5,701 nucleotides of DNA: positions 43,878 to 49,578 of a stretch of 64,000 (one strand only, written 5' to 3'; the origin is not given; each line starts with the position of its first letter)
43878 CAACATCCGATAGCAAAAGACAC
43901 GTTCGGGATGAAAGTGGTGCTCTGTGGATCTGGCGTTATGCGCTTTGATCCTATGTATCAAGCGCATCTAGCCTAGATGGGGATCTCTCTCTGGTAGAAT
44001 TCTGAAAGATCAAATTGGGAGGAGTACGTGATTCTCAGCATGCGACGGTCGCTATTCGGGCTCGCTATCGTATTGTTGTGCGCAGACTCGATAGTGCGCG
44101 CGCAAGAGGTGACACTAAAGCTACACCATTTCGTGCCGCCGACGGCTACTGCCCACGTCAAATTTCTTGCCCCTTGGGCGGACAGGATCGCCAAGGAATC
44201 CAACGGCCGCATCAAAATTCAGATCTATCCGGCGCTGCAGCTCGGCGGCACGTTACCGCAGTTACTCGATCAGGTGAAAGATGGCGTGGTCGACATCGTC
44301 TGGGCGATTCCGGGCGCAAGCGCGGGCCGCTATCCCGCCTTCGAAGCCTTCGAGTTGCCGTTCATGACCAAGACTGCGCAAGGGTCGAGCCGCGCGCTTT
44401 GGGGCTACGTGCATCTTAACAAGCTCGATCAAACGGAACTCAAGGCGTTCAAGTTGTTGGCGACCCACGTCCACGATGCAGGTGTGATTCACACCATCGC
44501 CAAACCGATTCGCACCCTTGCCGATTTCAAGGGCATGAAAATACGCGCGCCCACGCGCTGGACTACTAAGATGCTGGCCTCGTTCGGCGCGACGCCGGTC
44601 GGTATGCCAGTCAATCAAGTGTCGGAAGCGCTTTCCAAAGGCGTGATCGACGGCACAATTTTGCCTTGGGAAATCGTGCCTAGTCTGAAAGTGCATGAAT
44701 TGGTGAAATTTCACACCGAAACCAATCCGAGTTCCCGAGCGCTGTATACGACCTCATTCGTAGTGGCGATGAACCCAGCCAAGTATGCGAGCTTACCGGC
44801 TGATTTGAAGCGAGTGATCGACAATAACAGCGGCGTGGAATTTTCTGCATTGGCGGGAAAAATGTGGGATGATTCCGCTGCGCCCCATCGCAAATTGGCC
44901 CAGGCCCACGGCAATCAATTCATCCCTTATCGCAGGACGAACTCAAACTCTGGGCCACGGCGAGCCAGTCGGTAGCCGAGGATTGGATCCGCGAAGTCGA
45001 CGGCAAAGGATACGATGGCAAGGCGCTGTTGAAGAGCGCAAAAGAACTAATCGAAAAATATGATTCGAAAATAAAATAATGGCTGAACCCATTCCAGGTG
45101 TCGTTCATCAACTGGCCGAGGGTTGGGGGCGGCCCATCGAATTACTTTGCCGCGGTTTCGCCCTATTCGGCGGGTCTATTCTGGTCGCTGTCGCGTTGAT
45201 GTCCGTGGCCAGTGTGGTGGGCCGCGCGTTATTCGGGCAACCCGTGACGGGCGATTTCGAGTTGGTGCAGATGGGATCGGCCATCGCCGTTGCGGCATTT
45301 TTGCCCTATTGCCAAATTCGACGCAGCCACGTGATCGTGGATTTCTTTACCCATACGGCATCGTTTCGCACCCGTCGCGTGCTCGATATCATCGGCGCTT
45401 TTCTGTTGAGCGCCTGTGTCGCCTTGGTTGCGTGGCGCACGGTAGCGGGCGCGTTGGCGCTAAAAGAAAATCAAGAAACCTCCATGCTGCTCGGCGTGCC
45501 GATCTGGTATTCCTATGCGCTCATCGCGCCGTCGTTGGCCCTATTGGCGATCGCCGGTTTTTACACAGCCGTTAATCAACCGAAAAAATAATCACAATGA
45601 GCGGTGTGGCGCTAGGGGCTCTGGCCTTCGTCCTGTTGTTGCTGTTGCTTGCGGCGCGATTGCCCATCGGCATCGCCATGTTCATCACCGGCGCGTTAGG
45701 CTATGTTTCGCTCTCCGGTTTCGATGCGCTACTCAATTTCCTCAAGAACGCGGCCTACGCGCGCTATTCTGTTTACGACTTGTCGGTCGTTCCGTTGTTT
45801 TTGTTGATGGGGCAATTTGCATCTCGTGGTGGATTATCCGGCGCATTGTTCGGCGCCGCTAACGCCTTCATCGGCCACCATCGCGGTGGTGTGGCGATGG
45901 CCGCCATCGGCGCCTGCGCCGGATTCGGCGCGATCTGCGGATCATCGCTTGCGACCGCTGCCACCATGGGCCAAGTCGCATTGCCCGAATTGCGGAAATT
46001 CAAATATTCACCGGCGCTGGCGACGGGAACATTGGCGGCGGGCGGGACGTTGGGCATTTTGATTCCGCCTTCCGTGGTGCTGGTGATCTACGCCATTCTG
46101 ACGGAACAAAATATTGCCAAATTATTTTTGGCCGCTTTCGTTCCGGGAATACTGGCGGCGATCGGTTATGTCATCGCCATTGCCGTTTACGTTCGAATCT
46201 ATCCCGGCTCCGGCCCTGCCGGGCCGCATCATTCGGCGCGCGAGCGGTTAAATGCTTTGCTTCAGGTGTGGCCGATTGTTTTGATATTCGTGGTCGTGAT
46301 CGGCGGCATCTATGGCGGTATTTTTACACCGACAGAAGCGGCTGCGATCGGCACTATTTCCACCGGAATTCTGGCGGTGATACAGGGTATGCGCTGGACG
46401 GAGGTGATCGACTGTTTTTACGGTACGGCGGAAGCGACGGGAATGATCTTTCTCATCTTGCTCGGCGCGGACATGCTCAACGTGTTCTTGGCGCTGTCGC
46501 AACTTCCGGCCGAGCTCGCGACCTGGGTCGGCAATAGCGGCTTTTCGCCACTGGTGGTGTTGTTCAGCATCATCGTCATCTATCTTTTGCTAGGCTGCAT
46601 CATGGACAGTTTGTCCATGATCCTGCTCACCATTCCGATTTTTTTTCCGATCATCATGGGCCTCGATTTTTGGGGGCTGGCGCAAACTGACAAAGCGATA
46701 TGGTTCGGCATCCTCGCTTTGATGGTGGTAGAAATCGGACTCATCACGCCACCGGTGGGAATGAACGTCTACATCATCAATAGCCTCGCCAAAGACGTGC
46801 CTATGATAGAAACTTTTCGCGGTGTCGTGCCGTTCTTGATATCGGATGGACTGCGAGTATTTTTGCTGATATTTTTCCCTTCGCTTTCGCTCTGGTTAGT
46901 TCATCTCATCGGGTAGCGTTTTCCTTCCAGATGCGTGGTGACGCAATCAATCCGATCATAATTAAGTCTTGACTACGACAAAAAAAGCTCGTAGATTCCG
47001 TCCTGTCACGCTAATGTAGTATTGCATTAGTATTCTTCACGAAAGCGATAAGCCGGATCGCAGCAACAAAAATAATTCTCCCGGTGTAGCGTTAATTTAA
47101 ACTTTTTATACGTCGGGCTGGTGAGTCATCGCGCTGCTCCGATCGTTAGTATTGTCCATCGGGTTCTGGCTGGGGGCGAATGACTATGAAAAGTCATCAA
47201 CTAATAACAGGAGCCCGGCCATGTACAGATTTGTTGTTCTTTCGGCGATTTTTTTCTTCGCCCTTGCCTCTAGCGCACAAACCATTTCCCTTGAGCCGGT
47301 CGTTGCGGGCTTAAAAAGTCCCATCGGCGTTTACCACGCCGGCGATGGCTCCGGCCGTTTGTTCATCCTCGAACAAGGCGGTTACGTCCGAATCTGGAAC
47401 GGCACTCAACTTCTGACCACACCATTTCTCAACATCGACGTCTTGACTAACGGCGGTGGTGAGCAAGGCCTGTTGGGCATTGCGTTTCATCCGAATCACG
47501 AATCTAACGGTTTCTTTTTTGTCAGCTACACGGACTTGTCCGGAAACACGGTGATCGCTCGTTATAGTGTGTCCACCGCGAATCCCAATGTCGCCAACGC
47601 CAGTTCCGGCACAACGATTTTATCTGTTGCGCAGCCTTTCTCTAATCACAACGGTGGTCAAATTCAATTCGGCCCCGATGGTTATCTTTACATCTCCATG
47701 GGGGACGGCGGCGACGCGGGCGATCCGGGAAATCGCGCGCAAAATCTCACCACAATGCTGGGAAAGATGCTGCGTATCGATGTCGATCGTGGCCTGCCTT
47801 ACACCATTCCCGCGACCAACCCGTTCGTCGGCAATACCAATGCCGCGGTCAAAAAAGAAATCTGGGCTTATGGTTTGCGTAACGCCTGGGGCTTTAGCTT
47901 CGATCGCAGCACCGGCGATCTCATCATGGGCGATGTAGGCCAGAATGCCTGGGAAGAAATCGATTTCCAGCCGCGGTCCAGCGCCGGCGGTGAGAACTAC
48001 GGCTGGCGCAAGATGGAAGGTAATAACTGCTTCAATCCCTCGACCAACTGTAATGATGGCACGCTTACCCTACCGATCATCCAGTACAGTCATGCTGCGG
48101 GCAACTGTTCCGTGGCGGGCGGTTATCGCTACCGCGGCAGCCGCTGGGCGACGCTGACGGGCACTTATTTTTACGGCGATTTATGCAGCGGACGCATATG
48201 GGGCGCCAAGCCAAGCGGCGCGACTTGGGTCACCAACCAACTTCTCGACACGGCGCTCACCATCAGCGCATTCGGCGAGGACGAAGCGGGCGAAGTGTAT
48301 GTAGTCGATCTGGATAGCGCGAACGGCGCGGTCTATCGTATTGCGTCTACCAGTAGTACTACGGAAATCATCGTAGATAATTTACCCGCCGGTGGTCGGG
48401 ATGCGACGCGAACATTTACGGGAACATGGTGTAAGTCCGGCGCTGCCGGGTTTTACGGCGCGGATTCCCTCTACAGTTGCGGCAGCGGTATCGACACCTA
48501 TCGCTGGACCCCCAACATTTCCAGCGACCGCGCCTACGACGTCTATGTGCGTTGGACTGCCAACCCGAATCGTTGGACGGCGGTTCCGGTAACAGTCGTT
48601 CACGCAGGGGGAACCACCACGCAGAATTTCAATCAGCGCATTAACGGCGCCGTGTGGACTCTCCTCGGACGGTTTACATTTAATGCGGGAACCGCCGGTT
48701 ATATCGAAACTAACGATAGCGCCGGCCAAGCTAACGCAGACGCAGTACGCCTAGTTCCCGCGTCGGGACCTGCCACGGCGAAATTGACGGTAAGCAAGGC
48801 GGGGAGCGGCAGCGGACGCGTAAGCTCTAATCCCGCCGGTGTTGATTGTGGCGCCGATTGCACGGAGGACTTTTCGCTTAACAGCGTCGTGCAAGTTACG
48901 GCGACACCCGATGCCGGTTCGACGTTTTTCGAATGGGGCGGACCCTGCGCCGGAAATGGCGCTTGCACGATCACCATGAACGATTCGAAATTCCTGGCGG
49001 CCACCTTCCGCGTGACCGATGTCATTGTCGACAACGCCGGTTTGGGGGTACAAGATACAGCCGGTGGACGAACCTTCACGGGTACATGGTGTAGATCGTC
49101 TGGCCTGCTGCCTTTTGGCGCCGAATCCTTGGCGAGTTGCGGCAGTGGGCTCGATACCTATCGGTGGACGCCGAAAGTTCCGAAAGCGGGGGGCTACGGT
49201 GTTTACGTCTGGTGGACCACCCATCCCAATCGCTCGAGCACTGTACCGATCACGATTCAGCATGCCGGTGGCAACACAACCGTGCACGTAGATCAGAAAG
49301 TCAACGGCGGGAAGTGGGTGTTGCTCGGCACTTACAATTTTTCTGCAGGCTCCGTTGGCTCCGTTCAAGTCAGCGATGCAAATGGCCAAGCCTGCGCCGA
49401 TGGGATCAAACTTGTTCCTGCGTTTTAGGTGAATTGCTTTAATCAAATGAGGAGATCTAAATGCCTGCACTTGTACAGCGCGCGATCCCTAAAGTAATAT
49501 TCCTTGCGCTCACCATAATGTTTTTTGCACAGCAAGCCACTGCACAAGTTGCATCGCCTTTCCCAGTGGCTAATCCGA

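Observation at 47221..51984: Tandem family of secreted proteins sharing an unexplained ~125-aa C-terminal module on heterogeneous catalytic heads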

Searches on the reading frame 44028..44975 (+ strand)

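Call 39: search_protein_families(library=pfam, proteins=[window:44028-44975:+], max_evalue=0.00001)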
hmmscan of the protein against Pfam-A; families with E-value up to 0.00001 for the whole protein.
window:44028-44975:+ (315 aa): 1 family
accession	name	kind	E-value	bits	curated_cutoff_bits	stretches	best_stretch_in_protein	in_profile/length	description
PF03480.18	DctP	-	3.1e-47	161.7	23.4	1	34-268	3-231/286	Bacterial extracellular solute-binding protein, family 7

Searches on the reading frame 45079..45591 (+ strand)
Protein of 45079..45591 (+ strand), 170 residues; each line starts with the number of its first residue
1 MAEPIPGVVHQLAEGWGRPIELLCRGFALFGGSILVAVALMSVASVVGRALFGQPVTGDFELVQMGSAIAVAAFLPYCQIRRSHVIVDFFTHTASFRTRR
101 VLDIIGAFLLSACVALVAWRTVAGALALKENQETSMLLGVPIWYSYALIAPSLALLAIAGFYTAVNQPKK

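Call 39: search_protein_families(library=pfam, proteins=[window:45079-45591:+], max_evalue=0.00001)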
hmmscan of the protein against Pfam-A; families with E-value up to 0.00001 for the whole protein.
window:45079-45591:+ (170 aa): 1 family
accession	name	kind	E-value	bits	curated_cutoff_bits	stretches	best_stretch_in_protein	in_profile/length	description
PF04290.18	DctQ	-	5.4e-21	75.3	28.3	1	39-166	2-128/132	Tripartite ATP-independent periplasmic transporters, DctQ component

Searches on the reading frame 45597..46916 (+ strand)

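Call 39: search_protein_families(library=pfam, proteins=[window:45597-46916:+], max_evalue=0.00001)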
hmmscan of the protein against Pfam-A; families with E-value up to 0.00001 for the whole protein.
window:45597-46916:+ (439 aa): 1 family
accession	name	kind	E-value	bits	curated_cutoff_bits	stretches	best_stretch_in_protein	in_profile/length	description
PF06808.19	DctM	-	4.1e-86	289.8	23.8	1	11-429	1-412/413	Tripartite ATP-independent periplasmic transporter, DctM component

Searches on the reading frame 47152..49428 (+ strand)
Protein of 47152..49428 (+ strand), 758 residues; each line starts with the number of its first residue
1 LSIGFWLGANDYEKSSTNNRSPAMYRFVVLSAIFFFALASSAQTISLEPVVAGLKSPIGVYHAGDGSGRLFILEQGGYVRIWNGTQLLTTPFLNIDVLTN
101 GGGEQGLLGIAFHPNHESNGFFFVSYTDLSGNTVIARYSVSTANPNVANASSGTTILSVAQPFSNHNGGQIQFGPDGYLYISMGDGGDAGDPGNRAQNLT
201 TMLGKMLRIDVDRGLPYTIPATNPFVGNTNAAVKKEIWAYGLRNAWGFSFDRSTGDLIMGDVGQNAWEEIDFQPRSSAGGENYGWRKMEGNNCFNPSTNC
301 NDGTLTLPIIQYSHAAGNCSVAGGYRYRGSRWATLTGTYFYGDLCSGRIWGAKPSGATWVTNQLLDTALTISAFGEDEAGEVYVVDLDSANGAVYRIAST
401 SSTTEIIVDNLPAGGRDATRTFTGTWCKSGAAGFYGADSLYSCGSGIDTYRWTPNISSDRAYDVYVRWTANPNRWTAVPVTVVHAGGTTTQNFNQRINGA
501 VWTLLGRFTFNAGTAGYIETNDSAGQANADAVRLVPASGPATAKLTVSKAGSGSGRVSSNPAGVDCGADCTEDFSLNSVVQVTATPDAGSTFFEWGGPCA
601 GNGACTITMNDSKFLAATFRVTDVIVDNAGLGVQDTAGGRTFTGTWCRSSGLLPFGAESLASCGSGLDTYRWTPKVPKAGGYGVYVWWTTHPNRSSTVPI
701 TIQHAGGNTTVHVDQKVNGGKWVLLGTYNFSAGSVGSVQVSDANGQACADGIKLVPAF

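Call 3: search_protein_families(library=pfam, proteins=[window:47152-49428:+], max_evalue=0.01)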
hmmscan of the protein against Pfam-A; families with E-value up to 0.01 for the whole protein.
window:47152-49428:+ (758 aa): 3 families
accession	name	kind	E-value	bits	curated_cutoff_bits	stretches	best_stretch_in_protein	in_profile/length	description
PF25275.1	Golvesin_C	-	1.1e-54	184.5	31.6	2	637-755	8-131/132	Golvesin C-terminal domain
PF07995.17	GSDH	-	2.1e-43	149.3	25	1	54-396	1-332/332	Glucose / Sorbosone dehydrogenase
PF18998.6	Flg_new_2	-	3.8e-05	24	23.6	1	546-620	2-70/73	Divergent InlB B-repeat domain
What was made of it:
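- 47221..49428 (+): P1 gene (735 aa from Met-24 of the 47152 ORF): signal peptide, GSDH/HHIP-like six-bladed propeller, Golvesin_C, InlB B-repeat, Golvesin_C. Pfam call 3: Golvesin_C E 1e-54 (2 stretches), GSDH 2e-43, Flg_new_2 3.8e-5.
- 47311..48339 (+): P1 head: glucose/sorbosone dehydrogenase (soluble PQQ-type) beta-propeller. Pfam PF07995, aa 54-396 of the 758-aa ORF (call 3).
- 48787..49011 (+): Divergent InlB B-repeat (Flg_new_2) spacer between the two modules. Pfam PF18998, 24.0 bits against a cut-off of 23.6 (call 3).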

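Call 4: search_protein_families(library=ncbifam, proteins=[window:47152-49428:+], max_evalue=0.01)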
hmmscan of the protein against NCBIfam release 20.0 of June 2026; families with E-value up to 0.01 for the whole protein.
window:47152-49428:+ (758 aa): 1 family
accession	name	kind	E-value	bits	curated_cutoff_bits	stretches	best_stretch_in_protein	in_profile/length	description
TIGR03606.1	non_repeat_PQQ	subfamily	1.3e-15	57.2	434.55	1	93-290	67-272/454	glucose/sorbosone family PQQ-dependent dehydrogenase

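Call 23: find_related_loci(query=window:47221-49425:+, collection=genome_contigs, flank=10000)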
Query window:47221-49425:+ (735 aa) in genome_contigs; peptide patterns used: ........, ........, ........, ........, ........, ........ (x = any residue, [..] = any of these).
50 stretches matched a pattern; 11 encode a relative of the query (tblastn E <= 1e-3); 10 distinct loci.
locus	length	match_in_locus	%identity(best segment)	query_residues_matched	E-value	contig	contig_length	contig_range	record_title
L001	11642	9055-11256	76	1-735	0e+0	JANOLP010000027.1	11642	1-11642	MAG: Pseudomonadota bacterium isolate VAR_45_metabat_272 VAR_45_k141_3836833, whole genome shotgun sequence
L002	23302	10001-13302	76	1-735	0e+0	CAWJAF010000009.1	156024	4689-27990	MAG: uncultured proteobacterium isolate MFD04651.bin.2.91 genome assembly, contig: contig_43312, whole genome shotgun se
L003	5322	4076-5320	80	18-653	0e+0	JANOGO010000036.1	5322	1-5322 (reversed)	MAG: Pseudomonadota bacterium isolate SOY_64_metabat_165 SOY_64_k141_3771449, whole genome shotgun sequence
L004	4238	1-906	74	374-735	1e-154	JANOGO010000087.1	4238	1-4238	MAG: Pseudomonadota bacterium isolate SOY_64_metabat_165 SOY_64_k141_1596435, whole genome shotgun sequence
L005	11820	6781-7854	54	22-374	1e-114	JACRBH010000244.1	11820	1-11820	MAG: Chloroflexi bacterium isolate NC_groundwater_1615_Pr3_B-0.1um_50_40 SR-2_scaffold_141_3664614, whole genome shotgun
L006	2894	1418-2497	53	27-386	2e-117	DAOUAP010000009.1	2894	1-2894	MAG TPA_asm: Anaerolineales bacterium isolate H66_673 k113_4456, whole genome shotgun sequence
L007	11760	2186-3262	54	22-374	5e-110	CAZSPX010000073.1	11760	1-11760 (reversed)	MAG TPA_asm: uncultured Anaerolineaceae bacterium isolate SRP173033_co2_38 genome assembly, contig: NODE_2811_length_117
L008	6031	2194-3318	50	10-374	1e-108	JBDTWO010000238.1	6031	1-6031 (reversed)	MAG: Chloroflexota bacterium isolate cluster3_bin.94 NODE_70812_length_6031_cov_9.530288, whole genome shotgun sequence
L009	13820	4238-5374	44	5-374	4e-88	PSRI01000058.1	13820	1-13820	MAG: Bacteroidetes bacterium isolate Amazon FNV 2010 21 8 contig_75_5543561_length_13820_multi_4_in_1_out_2, whole genom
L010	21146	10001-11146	53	16-380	7e-93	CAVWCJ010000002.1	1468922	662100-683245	MAG: uncultured Chloroflexia bacterium isolate MFD03726.bin.1.63 genome assembly, contig: contig_28820, whole genome sho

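Call 28: search_protein_families(library=pfam, proteins=[L002:12301-14850:+, L002:10001-12205:+], max_evalue=0.001)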
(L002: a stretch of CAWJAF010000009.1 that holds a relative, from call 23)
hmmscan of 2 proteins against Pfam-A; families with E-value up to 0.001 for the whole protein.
L002:12301-14850:+ (849 aa): 3 families
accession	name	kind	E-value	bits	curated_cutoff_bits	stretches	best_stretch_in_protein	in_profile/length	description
PF25275.1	Golvesin_C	-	9.1e-47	158.9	31.6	2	217-334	9-131/132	Golvesin C-terminal domain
PF13229.12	Beta_helix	-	6.6e-07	29.5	25.9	1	684-742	102-158/158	Right handed beta helix region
PF14592.12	Chondroitinas_B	-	5.5e-05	22.8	24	0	473-552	7-81/426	Chondroitinase B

L002:10001-12205:+ (734 aa): 3 families
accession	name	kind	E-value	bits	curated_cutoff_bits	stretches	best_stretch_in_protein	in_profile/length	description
PF25275.1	Golvesin_C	-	3.3e-52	176.5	31.6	2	614-731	9-131/132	Golvesin C-terminal domain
PF07995.17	GSDH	-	1.6e-39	136.6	25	1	32-373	2-332/332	Glucose / Sorbosone dehydrogenase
PF18998.6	Flg_new_2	-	2.1e-05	24.8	23.6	1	529-596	9-70/73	Divergent InlB B-repeat domain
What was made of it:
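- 48787..49011 (+): The same domain is in the L002 orthologue (call 28).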

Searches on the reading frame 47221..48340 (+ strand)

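Call 30: search_solved_structures(query=window:47221-48340:+, max_evalue=0.001)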
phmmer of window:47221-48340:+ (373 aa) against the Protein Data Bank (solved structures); distinct sequences matched with E-value up to 0.001: 13.
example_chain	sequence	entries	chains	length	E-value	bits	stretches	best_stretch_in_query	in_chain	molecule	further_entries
7pgm_A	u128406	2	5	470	1.1e-45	159.7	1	23-234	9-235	Hedgehog-interacting protein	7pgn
3ho3_A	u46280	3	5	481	1.1e-45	159.7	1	23-234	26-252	Hedgehog-interacting protein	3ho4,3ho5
2wfx_B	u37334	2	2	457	1.1e-45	159.6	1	24-234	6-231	HEDGEHOG-INTERACTING PROTEIN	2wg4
2wft_A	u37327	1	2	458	1.1e-45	159.6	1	24-234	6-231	HEDGEHOG-INTERACTING PROTEIN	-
2wg3_C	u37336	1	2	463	1.2e-45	159.6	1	24-234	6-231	HEDGEHOG-INTERACTING PROTEIN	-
2ism_A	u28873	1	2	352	5e-21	78.5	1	16-268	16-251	Putative oxidoreductase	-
3a9g_A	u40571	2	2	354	1.1e-20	77.4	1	27-267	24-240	Putative uncharacterized protein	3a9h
2g8s_A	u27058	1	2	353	2.4e-18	69.7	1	20-263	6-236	Glucose/sorbosone dehydrogenases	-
3das_A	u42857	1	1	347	3.1e-18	69.3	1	26-269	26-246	Putative oxidoreductase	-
7cdy_A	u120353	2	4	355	5.7e-14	55.3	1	46-263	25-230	glucose dehydrogenase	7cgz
1c9u_A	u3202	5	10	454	6e-14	55.2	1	26-268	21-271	SOLUBLE QUINOPROTEIN GLUCOSE DEHYDROGENASE | PROTEIN (SOLUBLE QUINOPROTEIN GLUCOSE DEHYDROGENASE) | Quinoprotein glucose dehydrogenase B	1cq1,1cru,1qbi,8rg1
8re0_A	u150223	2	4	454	6e-14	55.2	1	26-268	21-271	Quinoprotein glucose dehydrogenase B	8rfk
5min_A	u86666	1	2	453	8.2e-14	54.7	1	26-268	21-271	Quinoprotein glucose dehydrogenase B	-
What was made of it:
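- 47311..48339 (+): PDB: HHIP 1e-45, bacterial aldose sugar dehydrogenases and sGDH 5e-21 to 6e-14 (call 30).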
